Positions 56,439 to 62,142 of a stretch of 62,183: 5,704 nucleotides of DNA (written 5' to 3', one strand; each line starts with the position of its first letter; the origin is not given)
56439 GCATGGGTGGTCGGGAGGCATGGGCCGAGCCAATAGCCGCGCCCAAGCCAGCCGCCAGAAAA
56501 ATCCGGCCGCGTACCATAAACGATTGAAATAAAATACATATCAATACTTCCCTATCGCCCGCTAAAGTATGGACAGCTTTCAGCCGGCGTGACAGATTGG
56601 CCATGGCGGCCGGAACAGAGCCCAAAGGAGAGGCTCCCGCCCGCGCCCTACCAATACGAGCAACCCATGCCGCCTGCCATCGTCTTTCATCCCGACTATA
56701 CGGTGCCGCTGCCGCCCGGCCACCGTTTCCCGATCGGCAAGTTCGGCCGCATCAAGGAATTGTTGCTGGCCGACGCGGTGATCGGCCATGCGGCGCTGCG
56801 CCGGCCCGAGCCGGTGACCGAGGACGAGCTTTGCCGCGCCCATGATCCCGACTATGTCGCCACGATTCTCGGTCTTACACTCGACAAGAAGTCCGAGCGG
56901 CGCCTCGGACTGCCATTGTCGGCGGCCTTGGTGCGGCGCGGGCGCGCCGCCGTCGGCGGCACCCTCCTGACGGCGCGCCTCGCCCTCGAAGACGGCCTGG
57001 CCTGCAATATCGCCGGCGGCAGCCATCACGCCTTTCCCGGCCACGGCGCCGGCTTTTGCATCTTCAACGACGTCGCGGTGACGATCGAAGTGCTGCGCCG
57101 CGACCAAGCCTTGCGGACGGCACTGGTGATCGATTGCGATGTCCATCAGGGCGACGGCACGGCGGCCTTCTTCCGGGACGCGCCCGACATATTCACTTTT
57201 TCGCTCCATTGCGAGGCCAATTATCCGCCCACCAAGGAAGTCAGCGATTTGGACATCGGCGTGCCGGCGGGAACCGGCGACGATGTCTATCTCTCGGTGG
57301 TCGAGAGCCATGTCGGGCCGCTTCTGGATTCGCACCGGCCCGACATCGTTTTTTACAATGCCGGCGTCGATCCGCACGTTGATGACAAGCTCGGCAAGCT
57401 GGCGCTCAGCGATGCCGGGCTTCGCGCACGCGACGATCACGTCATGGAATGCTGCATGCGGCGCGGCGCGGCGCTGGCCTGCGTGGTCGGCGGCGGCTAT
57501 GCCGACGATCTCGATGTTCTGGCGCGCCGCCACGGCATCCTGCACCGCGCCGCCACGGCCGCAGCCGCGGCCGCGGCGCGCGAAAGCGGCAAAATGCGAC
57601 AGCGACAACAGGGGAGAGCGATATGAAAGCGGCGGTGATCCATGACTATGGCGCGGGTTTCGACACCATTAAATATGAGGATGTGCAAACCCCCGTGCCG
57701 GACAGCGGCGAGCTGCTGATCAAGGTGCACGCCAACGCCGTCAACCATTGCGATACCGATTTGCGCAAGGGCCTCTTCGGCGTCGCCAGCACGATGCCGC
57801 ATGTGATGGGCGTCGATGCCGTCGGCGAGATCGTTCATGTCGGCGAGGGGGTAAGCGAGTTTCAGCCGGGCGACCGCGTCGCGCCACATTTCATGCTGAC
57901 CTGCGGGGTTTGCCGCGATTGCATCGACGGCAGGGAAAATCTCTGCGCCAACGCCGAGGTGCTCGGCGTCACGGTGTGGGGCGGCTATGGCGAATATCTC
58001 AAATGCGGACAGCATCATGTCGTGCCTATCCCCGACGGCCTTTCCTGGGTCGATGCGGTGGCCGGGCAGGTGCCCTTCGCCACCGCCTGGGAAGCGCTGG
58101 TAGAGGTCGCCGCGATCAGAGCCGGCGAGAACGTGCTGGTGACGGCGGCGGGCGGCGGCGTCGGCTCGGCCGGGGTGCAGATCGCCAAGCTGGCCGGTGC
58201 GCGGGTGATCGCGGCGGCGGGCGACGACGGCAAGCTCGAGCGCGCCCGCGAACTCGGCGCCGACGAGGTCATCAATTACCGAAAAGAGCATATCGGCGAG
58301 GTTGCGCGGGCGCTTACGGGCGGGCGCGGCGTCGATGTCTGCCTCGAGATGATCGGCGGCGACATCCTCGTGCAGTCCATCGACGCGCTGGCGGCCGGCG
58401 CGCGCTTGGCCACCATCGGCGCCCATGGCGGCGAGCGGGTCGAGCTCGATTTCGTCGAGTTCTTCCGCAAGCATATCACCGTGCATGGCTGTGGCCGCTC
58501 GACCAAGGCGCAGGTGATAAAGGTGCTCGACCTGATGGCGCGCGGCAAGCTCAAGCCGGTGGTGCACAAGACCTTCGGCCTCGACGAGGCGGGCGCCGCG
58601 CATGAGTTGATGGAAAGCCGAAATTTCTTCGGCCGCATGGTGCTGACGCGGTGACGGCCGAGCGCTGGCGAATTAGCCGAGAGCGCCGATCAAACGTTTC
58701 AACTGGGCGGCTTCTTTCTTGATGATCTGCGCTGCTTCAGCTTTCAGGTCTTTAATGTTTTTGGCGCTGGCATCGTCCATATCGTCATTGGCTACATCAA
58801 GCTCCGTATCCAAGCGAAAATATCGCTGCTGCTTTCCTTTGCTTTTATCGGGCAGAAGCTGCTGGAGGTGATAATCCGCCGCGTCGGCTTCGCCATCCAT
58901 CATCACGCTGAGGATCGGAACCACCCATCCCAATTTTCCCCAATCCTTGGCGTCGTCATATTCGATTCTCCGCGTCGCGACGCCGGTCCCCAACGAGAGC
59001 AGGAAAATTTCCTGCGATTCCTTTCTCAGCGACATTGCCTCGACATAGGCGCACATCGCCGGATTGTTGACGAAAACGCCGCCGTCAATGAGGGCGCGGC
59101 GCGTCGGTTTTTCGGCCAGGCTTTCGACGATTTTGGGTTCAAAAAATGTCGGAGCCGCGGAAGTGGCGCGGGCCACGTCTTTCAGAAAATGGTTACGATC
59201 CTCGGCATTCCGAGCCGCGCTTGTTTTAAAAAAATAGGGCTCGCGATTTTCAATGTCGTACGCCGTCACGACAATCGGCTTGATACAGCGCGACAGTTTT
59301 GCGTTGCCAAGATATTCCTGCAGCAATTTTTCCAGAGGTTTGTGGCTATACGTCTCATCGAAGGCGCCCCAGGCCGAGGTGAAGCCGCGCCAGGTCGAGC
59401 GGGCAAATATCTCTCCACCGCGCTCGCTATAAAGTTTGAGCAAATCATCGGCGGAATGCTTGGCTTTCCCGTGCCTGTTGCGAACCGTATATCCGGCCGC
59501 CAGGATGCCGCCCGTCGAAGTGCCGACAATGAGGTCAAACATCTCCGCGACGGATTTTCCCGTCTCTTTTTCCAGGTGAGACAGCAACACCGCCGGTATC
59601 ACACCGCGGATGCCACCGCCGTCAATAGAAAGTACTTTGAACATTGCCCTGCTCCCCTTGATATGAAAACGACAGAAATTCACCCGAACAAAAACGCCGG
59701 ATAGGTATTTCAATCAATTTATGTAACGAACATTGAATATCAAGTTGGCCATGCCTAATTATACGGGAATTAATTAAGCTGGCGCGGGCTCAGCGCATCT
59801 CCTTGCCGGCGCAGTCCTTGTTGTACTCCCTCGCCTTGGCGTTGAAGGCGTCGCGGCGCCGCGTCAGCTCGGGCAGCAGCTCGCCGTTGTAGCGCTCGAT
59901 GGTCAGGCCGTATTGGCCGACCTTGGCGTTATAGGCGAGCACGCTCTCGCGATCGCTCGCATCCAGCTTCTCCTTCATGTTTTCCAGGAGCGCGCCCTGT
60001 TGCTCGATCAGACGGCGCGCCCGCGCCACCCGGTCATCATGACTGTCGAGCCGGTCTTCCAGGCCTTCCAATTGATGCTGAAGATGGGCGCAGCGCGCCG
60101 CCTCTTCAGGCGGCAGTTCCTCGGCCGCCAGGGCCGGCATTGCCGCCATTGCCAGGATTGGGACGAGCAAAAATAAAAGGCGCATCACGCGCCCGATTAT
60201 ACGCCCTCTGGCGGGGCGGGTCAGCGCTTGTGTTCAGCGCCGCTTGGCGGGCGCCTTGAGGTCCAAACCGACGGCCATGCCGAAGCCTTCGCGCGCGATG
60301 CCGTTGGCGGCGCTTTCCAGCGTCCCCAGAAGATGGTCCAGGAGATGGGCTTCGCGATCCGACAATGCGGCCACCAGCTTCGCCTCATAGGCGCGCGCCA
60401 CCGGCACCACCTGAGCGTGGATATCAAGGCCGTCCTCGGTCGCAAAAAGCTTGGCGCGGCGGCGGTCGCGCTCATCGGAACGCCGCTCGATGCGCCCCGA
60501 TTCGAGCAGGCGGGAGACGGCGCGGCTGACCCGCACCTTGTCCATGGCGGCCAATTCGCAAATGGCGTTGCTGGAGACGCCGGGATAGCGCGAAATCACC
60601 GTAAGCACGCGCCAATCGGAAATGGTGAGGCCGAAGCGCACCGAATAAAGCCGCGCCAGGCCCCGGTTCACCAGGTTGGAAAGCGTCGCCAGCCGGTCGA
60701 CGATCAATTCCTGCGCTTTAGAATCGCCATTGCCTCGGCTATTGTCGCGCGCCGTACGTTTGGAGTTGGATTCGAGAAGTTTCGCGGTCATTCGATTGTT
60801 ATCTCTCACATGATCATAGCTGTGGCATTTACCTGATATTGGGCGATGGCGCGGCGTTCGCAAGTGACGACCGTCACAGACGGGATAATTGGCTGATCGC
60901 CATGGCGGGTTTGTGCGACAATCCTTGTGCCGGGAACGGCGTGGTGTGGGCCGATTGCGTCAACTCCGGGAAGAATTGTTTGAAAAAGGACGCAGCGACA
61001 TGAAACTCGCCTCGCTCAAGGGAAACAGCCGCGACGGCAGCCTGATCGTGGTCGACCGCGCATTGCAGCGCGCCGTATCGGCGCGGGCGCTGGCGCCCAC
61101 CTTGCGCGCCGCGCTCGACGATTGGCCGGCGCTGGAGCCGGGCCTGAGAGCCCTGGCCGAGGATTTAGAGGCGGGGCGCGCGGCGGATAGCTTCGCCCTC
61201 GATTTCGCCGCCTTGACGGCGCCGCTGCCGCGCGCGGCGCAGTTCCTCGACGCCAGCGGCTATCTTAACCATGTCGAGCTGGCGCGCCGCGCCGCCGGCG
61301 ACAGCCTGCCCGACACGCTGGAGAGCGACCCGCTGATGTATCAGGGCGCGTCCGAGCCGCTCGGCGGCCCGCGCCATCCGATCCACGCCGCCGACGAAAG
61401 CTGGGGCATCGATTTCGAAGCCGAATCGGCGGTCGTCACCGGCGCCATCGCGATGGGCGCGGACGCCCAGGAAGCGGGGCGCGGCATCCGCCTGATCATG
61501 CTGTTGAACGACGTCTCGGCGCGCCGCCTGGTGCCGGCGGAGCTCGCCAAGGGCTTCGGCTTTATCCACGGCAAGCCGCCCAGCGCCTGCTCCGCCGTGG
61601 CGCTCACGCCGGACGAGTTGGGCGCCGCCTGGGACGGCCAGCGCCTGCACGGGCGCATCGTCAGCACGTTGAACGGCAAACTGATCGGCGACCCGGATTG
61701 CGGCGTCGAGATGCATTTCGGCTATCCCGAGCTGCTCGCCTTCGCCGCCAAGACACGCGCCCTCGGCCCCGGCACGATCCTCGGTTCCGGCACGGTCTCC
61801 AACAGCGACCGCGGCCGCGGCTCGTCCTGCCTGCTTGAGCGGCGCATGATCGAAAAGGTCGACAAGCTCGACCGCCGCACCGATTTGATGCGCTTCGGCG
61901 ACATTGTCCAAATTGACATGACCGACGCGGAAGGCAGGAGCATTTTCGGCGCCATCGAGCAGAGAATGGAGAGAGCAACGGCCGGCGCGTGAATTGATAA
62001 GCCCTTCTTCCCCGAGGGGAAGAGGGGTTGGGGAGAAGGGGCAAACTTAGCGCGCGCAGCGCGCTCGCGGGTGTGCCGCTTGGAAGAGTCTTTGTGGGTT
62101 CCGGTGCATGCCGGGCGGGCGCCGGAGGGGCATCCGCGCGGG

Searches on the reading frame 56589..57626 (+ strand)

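Call 29: search_protein_families(library=pfam, proteins=[window:56589-57626:+], max_evalue=0.00001)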
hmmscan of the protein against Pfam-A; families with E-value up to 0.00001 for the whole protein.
window:56589-57626:+ (345 aa): 1 family
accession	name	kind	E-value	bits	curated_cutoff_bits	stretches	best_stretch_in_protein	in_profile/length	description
PF00850.24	Hist_deacetyl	-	1.1e-57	196.1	27.9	1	49-306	5-284/298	Histone deacetylase domain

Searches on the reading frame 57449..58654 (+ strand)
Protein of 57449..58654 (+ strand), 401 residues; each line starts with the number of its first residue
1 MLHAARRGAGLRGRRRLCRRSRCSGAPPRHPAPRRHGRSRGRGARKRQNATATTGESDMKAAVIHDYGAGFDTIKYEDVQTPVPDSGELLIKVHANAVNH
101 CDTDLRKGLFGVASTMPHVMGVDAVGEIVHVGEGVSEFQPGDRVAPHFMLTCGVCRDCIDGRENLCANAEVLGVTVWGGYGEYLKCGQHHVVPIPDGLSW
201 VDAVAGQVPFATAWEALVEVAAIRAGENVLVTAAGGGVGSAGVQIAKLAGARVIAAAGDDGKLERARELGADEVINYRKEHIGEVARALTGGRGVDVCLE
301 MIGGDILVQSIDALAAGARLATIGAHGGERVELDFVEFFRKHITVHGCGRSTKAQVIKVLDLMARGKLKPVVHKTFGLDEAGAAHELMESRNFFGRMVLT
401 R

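Call 29: search_protein_families(library=pfam, proteins=[window:57449-58654:+], max_evalue=0.00001)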
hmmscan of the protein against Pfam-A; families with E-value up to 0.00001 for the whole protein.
window:57449-58654:+ (401 aa): 3 families
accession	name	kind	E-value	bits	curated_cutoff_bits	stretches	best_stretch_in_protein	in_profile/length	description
PF00107.32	ADH_zinc_N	-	5.6e-30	104.4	31.8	1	237-364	1-128/129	Zinc-binding dehydrogenase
PF08240.17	ADH_N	-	7.9e-27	94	23.5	1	86-196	2-104/104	Alcohol dehydrogenase GroES-like domain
PF13602.12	ADH_zinc_N_2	-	1.6e-22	81.3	27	1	269-399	1-134/134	Zinc-binding dehydrogenase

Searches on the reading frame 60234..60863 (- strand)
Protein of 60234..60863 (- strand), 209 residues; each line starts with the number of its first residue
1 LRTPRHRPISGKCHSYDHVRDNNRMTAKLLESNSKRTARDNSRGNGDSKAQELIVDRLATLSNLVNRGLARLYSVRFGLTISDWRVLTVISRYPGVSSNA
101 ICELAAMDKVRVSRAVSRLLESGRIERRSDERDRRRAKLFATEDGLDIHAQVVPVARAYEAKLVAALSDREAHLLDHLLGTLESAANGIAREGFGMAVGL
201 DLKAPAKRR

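Call 29: search_protein_families(library=pfam, proteins=[window:60234-60863:-], max_evalue=0.00001)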
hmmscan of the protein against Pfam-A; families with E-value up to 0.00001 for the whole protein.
window:60234-60863:- (209 aa): 3 families
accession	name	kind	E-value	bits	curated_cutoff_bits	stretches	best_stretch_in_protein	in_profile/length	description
PF12802.13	MarR_2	-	1.9e-13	50.8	27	1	77-136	1-61/61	MarR family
PF01047.28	MarR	-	5.2e-08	33.1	24.6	1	79-135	1-57/59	MarR family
PF13463.12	HTH_27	-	2e-06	28.4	22.2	1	79-145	1-68/68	Winged helix DNA-binding domain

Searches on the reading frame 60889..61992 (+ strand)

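Call 29: search_protein_families(library=pfam, proteins=[window:60889-61992:+], max_evalue=0.00001)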
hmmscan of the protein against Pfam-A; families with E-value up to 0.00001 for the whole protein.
window:60889-61992:+ (367 aa): 2 families
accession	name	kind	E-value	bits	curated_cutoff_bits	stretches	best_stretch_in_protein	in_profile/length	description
PF01557.24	FAA_hydrolase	-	6.1e-25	88.6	23.9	1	121-346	5-205/214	Fumarylacetoacetate (FAA) hydrolase C-terminal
PF18288.6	FAA_hydro_N_2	-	7.5e-25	87.6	25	1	38-115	1-78/78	Fumarylacetoacetase N-terminal domain 2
